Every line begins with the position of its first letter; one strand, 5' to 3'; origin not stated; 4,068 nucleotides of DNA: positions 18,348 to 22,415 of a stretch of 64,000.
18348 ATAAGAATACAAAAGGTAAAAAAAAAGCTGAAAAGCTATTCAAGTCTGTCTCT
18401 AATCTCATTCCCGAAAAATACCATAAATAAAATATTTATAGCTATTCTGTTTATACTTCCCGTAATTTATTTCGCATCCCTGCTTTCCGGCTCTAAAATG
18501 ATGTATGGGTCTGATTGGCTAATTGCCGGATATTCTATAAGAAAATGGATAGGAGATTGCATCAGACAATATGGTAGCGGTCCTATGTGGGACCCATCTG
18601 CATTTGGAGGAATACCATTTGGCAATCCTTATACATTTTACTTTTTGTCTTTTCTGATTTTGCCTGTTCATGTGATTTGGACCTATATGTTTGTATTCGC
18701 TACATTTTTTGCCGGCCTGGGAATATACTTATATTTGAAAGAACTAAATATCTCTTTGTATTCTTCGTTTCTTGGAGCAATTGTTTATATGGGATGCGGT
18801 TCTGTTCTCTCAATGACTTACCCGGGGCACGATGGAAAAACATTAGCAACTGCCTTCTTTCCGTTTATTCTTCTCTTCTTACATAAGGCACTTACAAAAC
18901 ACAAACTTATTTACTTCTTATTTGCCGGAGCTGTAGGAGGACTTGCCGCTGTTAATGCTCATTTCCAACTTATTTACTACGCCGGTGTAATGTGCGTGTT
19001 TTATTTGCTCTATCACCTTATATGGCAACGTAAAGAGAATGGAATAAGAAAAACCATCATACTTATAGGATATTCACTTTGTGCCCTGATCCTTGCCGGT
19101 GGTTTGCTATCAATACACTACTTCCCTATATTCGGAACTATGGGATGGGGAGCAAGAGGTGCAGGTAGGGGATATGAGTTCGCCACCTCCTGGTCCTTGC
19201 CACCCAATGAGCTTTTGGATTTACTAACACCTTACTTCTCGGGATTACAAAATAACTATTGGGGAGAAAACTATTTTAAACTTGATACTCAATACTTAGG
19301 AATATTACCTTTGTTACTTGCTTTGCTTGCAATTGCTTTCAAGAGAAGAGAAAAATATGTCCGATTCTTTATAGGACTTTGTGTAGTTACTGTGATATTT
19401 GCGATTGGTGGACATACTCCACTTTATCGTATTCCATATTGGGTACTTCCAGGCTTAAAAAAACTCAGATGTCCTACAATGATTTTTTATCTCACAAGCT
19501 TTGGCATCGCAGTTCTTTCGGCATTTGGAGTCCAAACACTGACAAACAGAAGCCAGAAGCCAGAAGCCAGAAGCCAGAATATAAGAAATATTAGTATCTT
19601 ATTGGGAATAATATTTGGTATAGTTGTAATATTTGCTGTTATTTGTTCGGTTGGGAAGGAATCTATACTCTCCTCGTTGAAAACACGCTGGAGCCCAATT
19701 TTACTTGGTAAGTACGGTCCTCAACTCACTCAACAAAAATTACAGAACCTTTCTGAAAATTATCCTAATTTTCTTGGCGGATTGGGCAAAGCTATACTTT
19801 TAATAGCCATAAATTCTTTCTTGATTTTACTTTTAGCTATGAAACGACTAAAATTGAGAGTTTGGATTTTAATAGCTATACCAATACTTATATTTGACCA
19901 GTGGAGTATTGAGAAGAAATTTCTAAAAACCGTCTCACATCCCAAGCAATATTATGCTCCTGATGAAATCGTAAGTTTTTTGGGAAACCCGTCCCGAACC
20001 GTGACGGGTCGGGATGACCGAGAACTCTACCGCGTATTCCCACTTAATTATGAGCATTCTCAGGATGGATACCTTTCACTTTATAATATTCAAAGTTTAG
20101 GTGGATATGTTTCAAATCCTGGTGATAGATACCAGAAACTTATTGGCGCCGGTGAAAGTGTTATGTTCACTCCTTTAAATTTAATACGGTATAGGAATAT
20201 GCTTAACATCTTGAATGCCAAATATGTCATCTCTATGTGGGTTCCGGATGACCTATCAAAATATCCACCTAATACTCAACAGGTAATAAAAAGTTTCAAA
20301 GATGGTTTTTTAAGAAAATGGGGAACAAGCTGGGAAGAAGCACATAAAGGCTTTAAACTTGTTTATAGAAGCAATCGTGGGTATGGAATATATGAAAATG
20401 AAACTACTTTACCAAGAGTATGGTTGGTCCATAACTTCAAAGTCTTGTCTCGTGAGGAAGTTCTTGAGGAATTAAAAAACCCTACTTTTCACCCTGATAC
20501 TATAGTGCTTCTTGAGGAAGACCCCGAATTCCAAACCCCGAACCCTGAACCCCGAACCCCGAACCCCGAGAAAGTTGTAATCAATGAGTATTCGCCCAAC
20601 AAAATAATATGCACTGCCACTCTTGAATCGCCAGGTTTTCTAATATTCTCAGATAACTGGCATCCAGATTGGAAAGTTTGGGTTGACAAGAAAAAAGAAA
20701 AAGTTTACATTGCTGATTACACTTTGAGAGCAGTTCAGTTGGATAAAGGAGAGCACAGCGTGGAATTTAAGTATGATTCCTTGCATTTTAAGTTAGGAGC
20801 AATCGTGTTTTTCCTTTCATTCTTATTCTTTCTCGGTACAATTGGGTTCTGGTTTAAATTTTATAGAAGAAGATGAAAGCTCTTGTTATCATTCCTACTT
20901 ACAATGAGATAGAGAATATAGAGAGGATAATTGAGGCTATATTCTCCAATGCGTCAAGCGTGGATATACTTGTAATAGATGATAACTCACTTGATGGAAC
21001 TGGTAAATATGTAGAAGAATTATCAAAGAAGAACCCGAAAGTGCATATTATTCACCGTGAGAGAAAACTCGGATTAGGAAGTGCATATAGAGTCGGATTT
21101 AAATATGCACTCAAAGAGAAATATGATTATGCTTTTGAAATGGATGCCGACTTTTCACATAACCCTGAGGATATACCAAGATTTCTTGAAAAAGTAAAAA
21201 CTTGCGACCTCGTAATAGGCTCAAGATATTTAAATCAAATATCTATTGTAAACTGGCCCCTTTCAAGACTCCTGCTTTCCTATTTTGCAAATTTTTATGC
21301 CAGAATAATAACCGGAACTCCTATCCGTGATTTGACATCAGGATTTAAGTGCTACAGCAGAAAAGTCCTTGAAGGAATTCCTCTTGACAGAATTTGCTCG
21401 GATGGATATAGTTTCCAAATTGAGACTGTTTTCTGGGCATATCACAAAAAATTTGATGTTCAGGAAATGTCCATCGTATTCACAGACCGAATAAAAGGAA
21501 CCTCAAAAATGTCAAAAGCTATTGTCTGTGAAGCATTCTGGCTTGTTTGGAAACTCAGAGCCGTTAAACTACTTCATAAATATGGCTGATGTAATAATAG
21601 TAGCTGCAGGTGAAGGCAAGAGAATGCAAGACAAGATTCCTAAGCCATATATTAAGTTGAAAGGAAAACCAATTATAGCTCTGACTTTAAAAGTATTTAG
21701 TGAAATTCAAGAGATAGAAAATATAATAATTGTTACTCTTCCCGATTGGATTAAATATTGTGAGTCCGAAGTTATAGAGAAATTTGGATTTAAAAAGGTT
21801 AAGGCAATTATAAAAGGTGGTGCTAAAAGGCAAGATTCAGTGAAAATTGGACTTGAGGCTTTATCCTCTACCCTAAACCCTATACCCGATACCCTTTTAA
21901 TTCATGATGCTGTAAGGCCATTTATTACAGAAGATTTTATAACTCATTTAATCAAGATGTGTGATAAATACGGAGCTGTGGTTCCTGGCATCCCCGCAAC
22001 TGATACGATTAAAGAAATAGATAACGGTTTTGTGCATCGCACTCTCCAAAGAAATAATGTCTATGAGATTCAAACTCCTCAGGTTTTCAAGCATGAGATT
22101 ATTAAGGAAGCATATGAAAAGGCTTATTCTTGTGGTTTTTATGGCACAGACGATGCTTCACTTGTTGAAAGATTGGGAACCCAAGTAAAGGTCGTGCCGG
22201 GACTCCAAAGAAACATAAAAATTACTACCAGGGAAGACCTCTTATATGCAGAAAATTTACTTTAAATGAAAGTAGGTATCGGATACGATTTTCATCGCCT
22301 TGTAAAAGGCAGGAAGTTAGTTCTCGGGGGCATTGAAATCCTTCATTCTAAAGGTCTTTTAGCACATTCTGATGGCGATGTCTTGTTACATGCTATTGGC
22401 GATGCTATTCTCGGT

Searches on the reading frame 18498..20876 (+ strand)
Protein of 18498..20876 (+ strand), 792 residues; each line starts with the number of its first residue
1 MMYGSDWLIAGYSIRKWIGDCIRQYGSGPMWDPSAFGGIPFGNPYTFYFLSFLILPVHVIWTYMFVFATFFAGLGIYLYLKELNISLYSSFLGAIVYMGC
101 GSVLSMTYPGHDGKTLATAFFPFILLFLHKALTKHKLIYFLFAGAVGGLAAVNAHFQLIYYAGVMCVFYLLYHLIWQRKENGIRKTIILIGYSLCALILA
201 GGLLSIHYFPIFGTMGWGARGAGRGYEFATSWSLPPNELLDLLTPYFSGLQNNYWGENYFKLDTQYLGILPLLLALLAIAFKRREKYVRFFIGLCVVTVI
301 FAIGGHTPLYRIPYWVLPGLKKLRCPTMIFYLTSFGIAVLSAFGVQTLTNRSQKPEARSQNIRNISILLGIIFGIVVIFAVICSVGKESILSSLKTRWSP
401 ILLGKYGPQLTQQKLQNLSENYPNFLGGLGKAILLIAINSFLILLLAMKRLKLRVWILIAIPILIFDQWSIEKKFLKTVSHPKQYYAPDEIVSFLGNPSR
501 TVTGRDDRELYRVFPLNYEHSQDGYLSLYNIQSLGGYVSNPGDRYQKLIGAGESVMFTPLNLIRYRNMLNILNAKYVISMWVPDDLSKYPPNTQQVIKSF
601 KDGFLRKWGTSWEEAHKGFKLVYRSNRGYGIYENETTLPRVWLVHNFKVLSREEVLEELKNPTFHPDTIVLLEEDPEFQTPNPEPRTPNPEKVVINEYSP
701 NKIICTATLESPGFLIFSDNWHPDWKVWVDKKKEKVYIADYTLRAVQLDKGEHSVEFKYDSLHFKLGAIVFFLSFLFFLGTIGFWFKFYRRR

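Call 7: search_protein_families(library=pfam, proteins=[window:18498-20876:+], max_evalue=0.01)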
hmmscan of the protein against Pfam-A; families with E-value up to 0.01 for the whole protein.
window:18498-20876:+ (792 aa): 2 families
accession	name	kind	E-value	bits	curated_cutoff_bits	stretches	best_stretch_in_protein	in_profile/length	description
PF09586.16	YfhO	-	5.2e-18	65.3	28.5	2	49-644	82-594/835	Bacterial membrane protein YfhO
PF20176.3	DUF6541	-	4.1e-06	25.8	29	1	115-309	240-418/646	Family of unknown function (DUF6541)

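Call 8: search_protein_families(library=ncbifam, proteins=[window:18498-20876:+], max_evalue=0.01)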
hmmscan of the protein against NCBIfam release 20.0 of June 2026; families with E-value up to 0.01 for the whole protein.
window:18498-20876:+ (792 aa): 1 family
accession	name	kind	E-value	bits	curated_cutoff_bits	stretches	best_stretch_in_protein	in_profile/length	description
NF047590.1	GlcsyltransPgfM2Strep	equivalog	0.00035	18.8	1500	1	714-779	809-874/884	glycosyltransferase PgfM2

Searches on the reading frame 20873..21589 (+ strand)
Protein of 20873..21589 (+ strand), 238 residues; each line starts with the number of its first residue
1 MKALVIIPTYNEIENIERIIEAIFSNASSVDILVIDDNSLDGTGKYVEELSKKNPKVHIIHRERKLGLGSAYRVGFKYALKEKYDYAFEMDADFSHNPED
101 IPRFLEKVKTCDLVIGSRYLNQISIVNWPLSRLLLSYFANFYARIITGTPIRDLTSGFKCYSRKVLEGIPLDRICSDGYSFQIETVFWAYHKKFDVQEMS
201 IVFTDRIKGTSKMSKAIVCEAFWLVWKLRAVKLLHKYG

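Call 67: list_cluster_members(proteins=[window:20873-21589:+, window:22266-22724:+, window:17565-18338:+, window:15233-16141:+, window:11611-12141:+, window:11055-11582:+, window:9378-11021:+, window:22717-24012:-, window:24966-25931:-, window:8174-9385:+])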
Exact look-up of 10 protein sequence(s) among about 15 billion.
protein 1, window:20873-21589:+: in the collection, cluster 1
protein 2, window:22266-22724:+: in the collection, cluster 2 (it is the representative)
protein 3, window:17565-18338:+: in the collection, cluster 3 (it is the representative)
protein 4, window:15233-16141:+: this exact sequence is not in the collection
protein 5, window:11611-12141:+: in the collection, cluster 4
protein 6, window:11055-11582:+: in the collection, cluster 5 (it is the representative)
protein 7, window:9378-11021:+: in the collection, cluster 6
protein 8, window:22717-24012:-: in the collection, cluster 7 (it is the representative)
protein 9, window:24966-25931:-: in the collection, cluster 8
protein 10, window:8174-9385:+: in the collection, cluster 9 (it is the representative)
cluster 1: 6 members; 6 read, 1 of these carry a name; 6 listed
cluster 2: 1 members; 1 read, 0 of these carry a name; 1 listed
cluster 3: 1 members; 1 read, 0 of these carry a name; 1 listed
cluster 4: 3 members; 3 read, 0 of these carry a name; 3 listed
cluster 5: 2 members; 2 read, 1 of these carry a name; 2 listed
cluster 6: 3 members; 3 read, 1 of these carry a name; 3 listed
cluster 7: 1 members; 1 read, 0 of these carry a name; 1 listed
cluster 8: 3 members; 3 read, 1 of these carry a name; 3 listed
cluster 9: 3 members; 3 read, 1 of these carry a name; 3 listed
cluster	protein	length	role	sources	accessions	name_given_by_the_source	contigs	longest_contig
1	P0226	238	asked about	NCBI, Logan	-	-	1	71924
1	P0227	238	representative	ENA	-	-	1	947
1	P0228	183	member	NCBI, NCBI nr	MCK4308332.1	polyprenol monophosphomannose synthase, partial [candidate division WOR-3 bacterium] | polyprenol monophosphomannose synthase [candidate division WOR-3 bacterium]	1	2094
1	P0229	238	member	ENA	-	-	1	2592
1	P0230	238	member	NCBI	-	-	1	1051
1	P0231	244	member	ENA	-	-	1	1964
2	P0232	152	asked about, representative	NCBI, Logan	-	-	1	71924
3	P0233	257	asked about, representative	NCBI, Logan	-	-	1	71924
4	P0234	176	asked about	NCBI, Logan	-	-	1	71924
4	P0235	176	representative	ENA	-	-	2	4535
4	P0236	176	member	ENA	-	-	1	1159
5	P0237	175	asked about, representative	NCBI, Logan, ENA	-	-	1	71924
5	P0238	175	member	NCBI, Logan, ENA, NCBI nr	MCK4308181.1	hypothetical protein KAW50_08160 [candidate division WOR-3 bacterium] | hypothetical protein [candidate division WOR-3 bacterium]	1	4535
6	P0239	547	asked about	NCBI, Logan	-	-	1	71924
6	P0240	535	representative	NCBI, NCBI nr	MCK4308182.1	type IV pilus assembly protein PilM [candidate division WOR-3 bacterium]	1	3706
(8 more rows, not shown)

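Call 68: find_encoding_contigs(protein=P0235, flank=5000, max_places=4)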
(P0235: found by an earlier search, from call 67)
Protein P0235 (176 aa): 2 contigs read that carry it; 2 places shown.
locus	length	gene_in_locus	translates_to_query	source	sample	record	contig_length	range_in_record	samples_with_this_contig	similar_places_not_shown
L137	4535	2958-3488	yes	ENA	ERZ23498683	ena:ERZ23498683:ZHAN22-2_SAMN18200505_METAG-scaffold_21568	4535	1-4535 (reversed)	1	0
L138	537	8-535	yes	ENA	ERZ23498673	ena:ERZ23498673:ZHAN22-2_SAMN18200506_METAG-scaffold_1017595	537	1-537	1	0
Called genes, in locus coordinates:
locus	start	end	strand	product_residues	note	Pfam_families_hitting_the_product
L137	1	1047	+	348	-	?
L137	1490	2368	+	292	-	PF05137:PilN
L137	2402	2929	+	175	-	-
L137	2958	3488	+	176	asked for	PF04350:PilO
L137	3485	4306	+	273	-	PF11741:AMIN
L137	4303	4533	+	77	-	?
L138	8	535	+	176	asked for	PF04350:PilO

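Call 69: find_encoding_contigs(protein=P0229, flank=5000, max_places=4)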
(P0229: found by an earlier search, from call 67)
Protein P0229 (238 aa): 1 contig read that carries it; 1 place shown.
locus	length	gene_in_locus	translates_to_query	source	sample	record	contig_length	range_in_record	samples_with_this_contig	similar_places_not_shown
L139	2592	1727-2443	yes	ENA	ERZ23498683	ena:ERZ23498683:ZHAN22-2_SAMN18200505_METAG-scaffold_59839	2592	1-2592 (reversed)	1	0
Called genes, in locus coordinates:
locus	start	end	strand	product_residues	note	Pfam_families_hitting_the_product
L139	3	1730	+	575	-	?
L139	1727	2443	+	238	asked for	PF00535:Glycos_transf_2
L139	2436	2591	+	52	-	?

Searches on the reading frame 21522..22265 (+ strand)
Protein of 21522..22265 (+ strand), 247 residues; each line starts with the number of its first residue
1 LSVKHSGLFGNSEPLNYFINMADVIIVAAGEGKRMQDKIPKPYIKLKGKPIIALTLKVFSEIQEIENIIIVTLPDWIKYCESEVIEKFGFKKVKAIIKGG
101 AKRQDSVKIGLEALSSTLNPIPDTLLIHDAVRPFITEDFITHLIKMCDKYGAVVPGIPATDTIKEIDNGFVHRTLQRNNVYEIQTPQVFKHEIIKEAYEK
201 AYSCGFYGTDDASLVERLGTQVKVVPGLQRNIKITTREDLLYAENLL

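Call 7: search_protein_families(library=pfam, proteins=[window:21522-22265:+], max_evalue=0.01)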
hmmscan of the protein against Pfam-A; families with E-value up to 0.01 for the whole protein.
window:21522-22265:+ (247 aa): 3 families
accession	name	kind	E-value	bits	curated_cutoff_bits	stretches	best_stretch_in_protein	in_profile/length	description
PF01128.25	IspD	-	1.7e-61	208.2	27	1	24-247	3-219/221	2-C-methyl-D-erythritol 4-phosphate cytidylyltransferase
PF12804.13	NTP_transf_3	-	2.6e-08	34.7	27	1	24-155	1-121/160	MobA-like NTP transferase domain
PF02348.25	CTP_transf_3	-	0.009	16.3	22.6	0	25-73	3-48/217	Cytidylyltransferase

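Call 8: search_protein_families(library=ncbifam, proteins=[window:21522-22265:+], max_evalue=0.01)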
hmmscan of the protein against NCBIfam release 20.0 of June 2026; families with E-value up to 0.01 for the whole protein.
window:21522-22265:+ (247 aa): 27 families (the best 25 are shown)
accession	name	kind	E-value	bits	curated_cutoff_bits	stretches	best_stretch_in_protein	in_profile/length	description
TIGR00453.1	ispD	equivalog_domain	2e-68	230.2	181.3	1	24-247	2-219/219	2-C-methyl-D-erythritol 4-phosphate cytidylyltransferase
NF001186.0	PRK00155.2-3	equivalog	7.4e-64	215.3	253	1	23-247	6-222/224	2-C-methyl-D-erythritol 4-phosphate cytidylyltransferase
NF006899.0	PRK09382.1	equivalog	1.5e-50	172.5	417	1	22-245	7-218/387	bifunctional 2-C-methyl-D-erythritol 4-phosphate cytidylyltransferase/2-C-methyl-D-erythritol 2,4-cyclodiphosphate synthase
NF009924.0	PRK13385.1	subfamily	1.7e-50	171.8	342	1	23-246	4-222/230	2-C-methyl-D-erythritol 4-phosphate cytidylyltransferase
NF001183.0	PRK00155.1-3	subfamily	4e-43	147.4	166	1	24-246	4-230/237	D-ribitol-5-phosphate cytidylyltransferase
NF010932.0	PRK14352.1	equivalog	8.5e-08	31.3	611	1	21-154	6-133/488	bifunctional UDP-N-acetylglucosamine diphosphorylase/glucosamine-1-phosphate N-acetyltransferase GlmU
TIGR01173.1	glmU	equivalog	1.4e-07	30.7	366.85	1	23-149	2-119/452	bifunctional UDP-N-acetylglucosamine diphosphorylase/glucosamine-1-phosphate N-acetyltransferase GlmU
TIGR03310.1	matur_MocA_YgfJ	equivalog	2.5e-07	30.9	186.45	1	23-155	1-125/188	molybdenum cofactor cytidylyltransferase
NF041135.1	IPPtranDIPPsyn_Thcocales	equivalog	1.9e-06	27.1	580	1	24-97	3-72/419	bifunctional L-myo-inositol-1-phosphate cytidylyltransferase/CDP-L-myo-inositol myo-inositolphosphotransferase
NF045495.1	AdoCbiPCobY_Meth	equivalog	2e-06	27.4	250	1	23-94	2-73/195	adenosylcobinamide-phosphate guanylyltransferase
TIGR03992.1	Arch_glmU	subfamily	2.3e-06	26.8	292.1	1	24-128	3-103/393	bifunctional sugar-1-phosphate nucleotidylyltransferase/acetyltransferase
NF010933.0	PRK14353.1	equivalog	2.3e-06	26.5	505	1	23-161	7-139/453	bifunctional UDP-N-acetylglucosamine diphosphorylase/glucosamine-1-phosphate N-acetyltransferase GlmU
NF010939.0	PRK14359.1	equivalog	6.3e-06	25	592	1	21-145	2-116/430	bifunctional UDP-N-acetylglucosamine diphosphorylase/glucosamine-1-phosphate N-acetyltransferase GlmU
TIGR00454.1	TIGR00454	hypoth_equivalog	1e-05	25.5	174.7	1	24-76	3-53/183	TIGR00454 family protein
NF041313.1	UDPGP_AglF_Halo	equivalog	1.3e-05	24.8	400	1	24-89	3-65/234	UTP--glucose-1-phosphate uridylyltransferase AglF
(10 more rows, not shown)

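Call 10: find_encoding_contigs(protein=window:21522-22265:+, flank=10000, max_places=10)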
Protein window:21522-22265:+ (247 aa): no gene with exactly this product is on record in the collection.

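Call 64: search_solved_structures(query=window:21522-22265:+, show_alignments=1, max_evalue=1e-10)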
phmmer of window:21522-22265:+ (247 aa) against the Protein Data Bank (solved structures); distinct sequences matched with E-value up to 1e-10: 30.
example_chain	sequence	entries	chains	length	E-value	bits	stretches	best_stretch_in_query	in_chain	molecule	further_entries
5ddt_A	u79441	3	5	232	2.7e-41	144.9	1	23-246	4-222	2-C-methyl-D-erythritol 4-phosphate cytidylyltransferase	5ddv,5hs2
5mrn_A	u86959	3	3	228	4.6e-38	134.3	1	23-247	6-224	2-C-methyl-D-erythritol 4-phosphate cytidylyltransferase, chloroplastic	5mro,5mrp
1w77_A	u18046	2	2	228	4.6e-38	134.3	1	23-247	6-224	2C-METHYL-D-ERYTHRITOL 4-PHOSPHATE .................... | 2-C-methyl-D-erythritol 4-phosphate cytidylyltransferase, chloroplastic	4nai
2yc3_A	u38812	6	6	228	4.8e-38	134.3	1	23-247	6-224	2-C-METHYL-D-ERYTHRITOL 4-PHOSPHATE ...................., CHLOROPLASTIC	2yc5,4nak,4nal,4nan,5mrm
2ycm_A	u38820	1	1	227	5e-38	134.2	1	23-247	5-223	2-C-METHYL-D-ERYTHRITOL 4-PHOSPHATE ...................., CHLOROPLASTIC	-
5mrq_A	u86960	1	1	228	6.2e-37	130.6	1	23-247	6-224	2-C-methyl-D-erythritol 4-phosphate cytidylyltransferase, chloroplastic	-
4kt7_A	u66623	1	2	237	1.3e-35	126.3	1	23-244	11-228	2-C-methyl-D-erythritol 4-phosphate cytidylyltransferase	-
1vpa_A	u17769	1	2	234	1.3e-32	116.5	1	19-243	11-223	2-C-methyl-D-erythritol 4-phosphate cytidylyltransferase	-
2xwl_A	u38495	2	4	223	3.7e-29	105.2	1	24-246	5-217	2-C-METHYL-D-ERYTHRITOL 4-PHOSPHATE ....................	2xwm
3okr_A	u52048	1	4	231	4.1e-29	105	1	24-245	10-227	2-C-methyl-D-erythritol 4-phosphate cytidylyltransferase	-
3q7u_A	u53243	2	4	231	4.2e-29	105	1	24-245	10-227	2-C-methyl-D-erythritol 4-phosphate cytidyltransferase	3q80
2xwn_A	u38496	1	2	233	4.3e-29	105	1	24-245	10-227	2-C-METHYL-D-ERYTHRITOL 4-PHOSPHATE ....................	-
6xhp_A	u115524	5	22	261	5.2e-28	101.4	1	26-244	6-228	Ribitol-5-phosphate cytidylyltransferase 1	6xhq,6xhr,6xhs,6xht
7kmw_A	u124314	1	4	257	1.7e-27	99.7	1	24-246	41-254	2-C-methyl-D-erythritol 4-phosphate cytidylyltransferase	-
4ys8_A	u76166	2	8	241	3.5e-27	98.7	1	24-246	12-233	2-C-methyl-D-erythritol 4-phosphate cytidylyltransferase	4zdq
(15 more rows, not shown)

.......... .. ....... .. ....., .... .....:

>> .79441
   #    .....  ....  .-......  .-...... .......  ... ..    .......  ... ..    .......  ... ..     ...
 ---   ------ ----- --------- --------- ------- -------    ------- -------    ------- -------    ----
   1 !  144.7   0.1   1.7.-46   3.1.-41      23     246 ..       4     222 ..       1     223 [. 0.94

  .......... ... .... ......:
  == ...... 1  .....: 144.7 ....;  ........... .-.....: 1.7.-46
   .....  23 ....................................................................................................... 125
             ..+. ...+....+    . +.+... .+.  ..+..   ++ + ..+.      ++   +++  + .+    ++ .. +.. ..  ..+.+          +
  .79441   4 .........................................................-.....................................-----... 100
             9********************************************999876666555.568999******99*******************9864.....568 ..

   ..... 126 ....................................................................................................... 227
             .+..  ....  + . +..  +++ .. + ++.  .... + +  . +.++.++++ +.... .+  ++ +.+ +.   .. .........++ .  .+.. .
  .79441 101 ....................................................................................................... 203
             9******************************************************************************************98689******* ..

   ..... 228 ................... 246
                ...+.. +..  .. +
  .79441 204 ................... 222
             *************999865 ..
